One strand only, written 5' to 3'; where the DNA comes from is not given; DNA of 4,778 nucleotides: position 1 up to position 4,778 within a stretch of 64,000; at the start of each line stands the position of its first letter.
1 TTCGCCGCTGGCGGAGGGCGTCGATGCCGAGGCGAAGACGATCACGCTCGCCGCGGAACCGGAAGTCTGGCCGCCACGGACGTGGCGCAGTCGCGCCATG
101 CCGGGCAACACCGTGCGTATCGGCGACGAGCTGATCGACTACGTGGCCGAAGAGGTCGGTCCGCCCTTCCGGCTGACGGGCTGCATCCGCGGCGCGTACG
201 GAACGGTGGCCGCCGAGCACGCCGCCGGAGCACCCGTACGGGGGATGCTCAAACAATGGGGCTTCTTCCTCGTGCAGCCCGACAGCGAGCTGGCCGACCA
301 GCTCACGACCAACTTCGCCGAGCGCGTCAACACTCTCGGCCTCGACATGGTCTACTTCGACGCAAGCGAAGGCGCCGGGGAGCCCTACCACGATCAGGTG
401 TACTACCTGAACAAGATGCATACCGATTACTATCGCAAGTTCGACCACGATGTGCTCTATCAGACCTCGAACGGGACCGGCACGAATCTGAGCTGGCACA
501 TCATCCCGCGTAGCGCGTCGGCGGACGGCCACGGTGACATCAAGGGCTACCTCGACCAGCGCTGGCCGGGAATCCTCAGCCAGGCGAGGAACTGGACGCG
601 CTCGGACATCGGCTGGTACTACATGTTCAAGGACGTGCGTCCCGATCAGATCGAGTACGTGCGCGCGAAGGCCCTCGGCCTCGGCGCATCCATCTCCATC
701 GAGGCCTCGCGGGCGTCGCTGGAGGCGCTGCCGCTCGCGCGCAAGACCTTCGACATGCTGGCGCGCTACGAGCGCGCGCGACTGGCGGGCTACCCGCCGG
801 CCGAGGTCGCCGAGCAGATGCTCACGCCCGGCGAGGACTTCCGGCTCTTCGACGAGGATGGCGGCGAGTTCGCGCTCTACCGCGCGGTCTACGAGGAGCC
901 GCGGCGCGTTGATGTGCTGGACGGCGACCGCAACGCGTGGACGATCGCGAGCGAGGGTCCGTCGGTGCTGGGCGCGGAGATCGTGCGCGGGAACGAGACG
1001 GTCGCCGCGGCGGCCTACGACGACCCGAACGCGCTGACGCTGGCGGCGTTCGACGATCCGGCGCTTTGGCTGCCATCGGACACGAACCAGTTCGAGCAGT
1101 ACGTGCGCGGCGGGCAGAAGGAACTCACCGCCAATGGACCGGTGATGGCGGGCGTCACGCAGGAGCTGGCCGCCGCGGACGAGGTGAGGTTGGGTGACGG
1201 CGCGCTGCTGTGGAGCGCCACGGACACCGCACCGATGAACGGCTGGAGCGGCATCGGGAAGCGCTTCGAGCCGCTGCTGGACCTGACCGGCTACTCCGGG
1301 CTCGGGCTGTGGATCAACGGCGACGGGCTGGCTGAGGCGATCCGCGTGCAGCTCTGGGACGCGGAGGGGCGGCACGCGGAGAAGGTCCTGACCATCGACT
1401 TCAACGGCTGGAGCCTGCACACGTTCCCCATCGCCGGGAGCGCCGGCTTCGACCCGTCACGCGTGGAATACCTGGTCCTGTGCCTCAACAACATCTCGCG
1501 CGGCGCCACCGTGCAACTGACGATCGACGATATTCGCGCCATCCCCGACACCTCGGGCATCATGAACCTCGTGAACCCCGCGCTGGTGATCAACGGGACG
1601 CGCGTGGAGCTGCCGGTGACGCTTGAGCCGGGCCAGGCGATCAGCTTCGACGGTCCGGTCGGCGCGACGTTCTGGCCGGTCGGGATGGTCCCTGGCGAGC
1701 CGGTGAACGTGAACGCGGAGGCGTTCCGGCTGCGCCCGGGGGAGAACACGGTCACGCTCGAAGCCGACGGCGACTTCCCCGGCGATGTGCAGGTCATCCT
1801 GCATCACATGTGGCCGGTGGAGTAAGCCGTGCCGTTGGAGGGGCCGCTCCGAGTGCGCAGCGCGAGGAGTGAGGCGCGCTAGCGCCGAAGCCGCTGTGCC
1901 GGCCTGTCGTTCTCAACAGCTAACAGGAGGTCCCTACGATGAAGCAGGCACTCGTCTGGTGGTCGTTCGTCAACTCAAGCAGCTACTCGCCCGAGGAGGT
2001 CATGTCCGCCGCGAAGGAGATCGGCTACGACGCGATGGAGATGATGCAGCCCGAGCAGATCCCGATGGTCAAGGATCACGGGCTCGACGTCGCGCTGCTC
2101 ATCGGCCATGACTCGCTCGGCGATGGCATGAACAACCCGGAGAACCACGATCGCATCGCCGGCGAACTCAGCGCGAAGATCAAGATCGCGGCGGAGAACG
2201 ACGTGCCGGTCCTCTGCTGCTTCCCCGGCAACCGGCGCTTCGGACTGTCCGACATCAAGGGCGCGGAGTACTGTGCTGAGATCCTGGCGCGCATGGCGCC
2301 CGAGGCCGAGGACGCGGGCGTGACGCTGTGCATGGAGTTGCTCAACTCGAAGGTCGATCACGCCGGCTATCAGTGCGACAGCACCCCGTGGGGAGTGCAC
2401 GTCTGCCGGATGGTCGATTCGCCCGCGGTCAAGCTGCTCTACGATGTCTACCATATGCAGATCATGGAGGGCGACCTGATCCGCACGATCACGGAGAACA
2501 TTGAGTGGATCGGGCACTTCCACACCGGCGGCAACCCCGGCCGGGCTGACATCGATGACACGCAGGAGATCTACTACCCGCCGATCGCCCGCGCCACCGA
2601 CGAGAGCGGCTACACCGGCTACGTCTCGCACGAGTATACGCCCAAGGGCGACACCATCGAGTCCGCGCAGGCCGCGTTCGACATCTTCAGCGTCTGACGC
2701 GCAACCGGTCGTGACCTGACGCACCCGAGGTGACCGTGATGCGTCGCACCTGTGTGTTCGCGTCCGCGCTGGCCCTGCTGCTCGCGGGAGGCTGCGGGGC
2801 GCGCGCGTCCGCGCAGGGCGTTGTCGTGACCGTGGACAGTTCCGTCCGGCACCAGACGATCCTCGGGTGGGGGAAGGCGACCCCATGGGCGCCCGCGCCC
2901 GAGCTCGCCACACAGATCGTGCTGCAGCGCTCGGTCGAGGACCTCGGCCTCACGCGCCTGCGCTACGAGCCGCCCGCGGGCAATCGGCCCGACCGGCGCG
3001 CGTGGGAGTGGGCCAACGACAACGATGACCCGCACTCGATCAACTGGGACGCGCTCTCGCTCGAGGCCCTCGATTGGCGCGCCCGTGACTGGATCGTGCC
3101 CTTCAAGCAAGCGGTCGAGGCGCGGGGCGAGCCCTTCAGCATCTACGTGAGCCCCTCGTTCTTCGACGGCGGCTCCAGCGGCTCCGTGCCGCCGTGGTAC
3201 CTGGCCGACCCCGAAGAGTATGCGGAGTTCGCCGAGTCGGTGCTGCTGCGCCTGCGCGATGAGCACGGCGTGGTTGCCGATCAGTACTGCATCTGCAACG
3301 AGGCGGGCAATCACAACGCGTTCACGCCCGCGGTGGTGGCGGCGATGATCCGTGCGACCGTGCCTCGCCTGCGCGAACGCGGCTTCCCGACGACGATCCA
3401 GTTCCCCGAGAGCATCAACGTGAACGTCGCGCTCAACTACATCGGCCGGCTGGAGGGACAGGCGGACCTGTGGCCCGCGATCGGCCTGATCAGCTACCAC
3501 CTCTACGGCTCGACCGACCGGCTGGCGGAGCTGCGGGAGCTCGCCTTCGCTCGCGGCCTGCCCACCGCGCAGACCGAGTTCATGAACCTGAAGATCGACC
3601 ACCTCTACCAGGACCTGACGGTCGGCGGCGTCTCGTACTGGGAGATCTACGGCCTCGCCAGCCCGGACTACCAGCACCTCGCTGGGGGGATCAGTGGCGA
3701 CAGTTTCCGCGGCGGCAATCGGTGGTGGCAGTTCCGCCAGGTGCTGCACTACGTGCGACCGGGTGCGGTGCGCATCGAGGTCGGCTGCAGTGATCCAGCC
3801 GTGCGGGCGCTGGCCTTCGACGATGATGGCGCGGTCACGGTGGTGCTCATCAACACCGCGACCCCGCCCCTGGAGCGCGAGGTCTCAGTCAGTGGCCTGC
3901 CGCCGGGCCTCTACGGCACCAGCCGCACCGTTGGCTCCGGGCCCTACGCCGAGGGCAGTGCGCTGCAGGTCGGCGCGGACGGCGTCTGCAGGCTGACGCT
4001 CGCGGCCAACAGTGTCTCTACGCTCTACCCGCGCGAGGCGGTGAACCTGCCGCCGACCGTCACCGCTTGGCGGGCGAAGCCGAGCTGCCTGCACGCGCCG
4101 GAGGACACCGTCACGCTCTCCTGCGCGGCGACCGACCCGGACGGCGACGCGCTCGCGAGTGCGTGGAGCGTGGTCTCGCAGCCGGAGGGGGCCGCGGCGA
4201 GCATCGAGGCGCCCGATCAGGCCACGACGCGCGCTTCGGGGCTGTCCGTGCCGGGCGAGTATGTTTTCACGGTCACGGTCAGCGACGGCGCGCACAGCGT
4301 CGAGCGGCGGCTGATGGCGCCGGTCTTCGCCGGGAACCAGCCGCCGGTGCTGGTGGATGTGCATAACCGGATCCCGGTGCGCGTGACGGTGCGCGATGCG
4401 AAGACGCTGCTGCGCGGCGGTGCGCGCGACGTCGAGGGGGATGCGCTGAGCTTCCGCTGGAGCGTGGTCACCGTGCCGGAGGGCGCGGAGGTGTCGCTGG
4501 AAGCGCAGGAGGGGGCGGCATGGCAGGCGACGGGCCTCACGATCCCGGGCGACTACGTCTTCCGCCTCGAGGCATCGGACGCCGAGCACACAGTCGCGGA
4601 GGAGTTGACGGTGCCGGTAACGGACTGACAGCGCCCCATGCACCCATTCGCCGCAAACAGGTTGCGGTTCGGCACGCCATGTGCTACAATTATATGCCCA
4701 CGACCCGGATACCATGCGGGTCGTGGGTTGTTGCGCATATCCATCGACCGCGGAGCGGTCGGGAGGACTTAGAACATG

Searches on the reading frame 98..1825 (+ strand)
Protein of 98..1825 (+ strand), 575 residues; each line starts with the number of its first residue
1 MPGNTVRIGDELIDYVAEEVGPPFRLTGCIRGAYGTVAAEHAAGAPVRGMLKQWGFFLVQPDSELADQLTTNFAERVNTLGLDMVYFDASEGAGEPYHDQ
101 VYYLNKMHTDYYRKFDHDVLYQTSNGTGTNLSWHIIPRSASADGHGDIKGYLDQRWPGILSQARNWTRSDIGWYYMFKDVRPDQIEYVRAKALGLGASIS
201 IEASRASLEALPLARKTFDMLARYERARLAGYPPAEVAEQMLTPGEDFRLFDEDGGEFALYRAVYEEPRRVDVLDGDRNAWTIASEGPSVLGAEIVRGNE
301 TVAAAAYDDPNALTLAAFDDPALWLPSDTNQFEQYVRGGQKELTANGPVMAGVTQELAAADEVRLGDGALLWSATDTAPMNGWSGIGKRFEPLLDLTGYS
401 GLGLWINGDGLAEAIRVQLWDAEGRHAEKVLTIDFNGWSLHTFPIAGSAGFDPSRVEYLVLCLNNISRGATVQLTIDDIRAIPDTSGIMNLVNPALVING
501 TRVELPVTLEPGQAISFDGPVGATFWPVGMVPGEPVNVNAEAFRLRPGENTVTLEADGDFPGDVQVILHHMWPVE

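Call 70: search_protein_families(library=pfam, alignment_id=A5, max_evalue=0.00001)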
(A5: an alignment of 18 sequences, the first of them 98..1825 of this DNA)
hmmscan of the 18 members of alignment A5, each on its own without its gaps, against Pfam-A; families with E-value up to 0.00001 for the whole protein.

A. member 1, window:98-1825:+ (575 aa): 0 families

B. families by the number of members that match (of 18 scanned): 23 families
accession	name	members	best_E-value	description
PF06071.19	YchF-GTPase_C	2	5e-29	Protein of unknown function (DUF933)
PF07136.16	DUF1385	1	1.7e-67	Protein of unknown function (DUF1385)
PF03462.23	PCRF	1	3.5e-66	PCRF domain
PF01300.24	Sua5_yciO_yrdC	1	3.5e-47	Telomere recombination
PF16126.11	DUF4838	1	1.9e-46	Domain of unknown function (DUF4838)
PF03781.23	FGE-sulfatase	1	3.7e-45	Sulfatase-modifying factor enzyme 1-like domain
PF00472.26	RF-1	1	2.1e-36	RF-1 domain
PF01261.30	AP_endonuc_2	1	1.9e-24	Xylose isomerase-like TIM barrel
PF07690.21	MFS_1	1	4.2e-19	Major Facilitator Superfamily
PF17827.6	PrmC_N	1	7e-19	PrmC N-terminal domain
PF22352.2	K319L-like_PKD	1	1.1e-17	K319L-like, PKD domain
PF13229.12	Beta_helix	1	3.6e-14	Right handed beta helix region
PF05175.20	MTS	1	1.6e-11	Methyltransferase small domain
PF05048.19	NosD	1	7.8e-11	Periplasmic copper-binding protein (NosD)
PF06452.16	CBM9_1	1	1.1e-09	Carbohydrate family 9 binding domain-like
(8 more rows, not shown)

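Call 80: search_protein_families(library=pfam, proteins=[window:98-1825:+], max_evalue=0.0001)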
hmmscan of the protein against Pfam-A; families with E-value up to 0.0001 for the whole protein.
window:98-1825:+ (575 aa): 0 families

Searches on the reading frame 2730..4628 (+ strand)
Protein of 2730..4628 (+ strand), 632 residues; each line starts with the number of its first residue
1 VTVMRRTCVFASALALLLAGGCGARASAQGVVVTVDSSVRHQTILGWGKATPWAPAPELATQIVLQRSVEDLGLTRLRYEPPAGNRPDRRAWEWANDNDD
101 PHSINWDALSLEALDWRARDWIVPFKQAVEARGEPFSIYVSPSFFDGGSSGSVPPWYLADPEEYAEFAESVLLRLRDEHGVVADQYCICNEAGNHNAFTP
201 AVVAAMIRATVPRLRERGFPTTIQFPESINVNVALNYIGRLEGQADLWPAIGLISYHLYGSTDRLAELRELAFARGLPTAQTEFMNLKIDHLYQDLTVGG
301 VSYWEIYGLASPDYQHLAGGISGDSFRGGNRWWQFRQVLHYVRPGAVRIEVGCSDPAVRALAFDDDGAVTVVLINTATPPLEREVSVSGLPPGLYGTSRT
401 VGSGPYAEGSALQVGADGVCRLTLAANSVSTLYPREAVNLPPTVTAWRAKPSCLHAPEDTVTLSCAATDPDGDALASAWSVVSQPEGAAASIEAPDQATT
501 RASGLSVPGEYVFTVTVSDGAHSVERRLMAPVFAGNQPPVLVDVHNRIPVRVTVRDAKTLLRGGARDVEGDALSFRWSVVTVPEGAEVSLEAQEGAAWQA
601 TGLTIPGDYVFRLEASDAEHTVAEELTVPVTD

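Call 80: search_protein_families(library=pfam, proteins=[window:2730-4628:+], max_evalue=0.0001)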
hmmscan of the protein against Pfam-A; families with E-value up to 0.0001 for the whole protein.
window:2730-4628:+ (632 aa): 2 families
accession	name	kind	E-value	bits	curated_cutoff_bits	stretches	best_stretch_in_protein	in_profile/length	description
PF22352.2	K319L-like_PKD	-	1.1e-17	64.2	27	2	456-522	9-73/84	K319L-like, PKD domain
PF17963.7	Big_9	-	3.2e-09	38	23.6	1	458-522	15-79/89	Bacterial Ig domain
